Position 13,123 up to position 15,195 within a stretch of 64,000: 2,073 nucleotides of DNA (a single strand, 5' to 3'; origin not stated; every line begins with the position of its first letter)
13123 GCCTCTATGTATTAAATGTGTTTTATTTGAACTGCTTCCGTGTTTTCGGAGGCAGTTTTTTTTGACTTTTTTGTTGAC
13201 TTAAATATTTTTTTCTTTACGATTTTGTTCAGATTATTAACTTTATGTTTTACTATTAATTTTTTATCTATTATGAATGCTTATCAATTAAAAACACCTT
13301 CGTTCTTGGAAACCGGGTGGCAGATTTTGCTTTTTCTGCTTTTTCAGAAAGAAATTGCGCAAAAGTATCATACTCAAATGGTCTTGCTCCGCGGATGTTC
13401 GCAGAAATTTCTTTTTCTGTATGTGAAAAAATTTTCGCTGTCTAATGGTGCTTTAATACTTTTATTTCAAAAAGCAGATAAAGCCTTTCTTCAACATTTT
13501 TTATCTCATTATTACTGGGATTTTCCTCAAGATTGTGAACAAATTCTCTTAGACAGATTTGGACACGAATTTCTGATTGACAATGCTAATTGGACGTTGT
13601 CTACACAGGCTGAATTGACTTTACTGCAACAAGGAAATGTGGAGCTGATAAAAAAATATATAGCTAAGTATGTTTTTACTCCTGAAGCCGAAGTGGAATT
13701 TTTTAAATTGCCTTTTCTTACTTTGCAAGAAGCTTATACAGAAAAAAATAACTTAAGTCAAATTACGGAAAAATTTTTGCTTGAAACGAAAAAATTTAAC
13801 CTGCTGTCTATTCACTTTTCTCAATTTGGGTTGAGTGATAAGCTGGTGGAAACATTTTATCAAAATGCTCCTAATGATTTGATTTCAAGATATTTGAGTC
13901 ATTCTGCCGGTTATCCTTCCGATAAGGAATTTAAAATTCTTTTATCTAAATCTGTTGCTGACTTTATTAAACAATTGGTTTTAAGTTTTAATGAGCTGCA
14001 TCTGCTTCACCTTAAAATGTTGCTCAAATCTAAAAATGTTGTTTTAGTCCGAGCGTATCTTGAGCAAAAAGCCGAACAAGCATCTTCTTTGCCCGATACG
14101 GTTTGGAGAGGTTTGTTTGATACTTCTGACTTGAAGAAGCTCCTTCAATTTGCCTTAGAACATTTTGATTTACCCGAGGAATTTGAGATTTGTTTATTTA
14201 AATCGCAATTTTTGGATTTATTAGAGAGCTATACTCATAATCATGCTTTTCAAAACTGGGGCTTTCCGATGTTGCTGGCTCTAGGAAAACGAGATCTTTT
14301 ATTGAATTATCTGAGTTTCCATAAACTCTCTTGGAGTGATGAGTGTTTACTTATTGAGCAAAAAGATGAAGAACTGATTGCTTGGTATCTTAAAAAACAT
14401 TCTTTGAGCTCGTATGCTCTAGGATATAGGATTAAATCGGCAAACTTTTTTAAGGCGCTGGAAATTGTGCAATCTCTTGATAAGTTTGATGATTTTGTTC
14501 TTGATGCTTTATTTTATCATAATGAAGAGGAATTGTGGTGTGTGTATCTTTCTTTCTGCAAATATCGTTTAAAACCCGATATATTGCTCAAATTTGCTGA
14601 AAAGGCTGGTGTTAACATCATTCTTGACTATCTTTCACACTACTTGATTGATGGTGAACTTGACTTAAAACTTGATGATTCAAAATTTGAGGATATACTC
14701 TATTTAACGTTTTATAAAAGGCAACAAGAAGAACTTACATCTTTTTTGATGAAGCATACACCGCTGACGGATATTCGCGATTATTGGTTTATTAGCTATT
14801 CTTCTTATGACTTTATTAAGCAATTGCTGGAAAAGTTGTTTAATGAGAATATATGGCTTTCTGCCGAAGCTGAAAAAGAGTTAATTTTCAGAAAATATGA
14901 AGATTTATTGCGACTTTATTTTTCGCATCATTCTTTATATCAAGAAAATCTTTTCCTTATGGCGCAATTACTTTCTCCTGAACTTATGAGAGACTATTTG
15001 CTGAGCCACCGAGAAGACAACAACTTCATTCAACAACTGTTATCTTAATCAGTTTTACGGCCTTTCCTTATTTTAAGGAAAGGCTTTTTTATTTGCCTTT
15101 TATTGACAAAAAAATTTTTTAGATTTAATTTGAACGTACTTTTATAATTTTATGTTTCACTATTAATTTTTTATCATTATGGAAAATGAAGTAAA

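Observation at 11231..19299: Five-gene cluster of an unclassified ~26-31-residue helical-repeat protein family, each gene a self-contained transcription unit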

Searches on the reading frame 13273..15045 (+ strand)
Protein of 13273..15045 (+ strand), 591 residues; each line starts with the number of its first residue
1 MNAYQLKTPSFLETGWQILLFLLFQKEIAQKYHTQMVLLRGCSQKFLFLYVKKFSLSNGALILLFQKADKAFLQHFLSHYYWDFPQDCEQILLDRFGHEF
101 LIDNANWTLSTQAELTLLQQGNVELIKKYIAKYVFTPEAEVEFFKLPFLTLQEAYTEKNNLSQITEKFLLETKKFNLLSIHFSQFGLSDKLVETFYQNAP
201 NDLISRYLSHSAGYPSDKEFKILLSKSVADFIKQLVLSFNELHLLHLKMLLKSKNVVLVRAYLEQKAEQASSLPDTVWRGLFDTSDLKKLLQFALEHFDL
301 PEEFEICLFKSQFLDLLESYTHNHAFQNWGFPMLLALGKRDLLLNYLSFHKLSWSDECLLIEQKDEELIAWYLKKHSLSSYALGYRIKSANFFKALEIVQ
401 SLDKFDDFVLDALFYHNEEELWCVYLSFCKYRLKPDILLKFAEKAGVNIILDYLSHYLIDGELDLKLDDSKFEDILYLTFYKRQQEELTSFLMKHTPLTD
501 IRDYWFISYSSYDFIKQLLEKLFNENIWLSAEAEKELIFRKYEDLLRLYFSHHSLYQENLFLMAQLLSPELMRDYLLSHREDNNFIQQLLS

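Call 3: search_protein_families(library=pfam, proteins=[window:13273-15045:+], max_evalue=1)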
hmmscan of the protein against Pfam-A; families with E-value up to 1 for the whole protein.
window:13273-15045:+ (591 aa): 0 families

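Call 4: search_protein_families(library=ncbifam, proteins=[window:13273-15045:+], max_evalue=1)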
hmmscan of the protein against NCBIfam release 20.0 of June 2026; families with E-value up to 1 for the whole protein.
window:13273-15045:+ (591 aa): 0 families

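Call 50: search_protein_families(library=padloc, proteins=[window:13273-15045:+], max_evalue=1)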
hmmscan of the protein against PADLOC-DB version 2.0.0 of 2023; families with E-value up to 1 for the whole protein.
window:13273-15045:+ (591 aa): 0 families

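Call 51: search_protein_families(library=phrogs, proteins=[window:13273-15045:+], max_evalue=1)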
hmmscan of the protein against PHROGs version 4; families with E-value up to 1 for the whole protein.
window:13273-15045:+ (591 aa): 2 families
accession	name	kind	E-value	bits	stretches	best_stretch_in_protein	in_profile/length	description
phrog_26391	-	unknown function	0.006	17.3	1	220-311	33-114/203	-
phrog_38312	-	unknown function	0.2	12.7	1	78-118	39-79/152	-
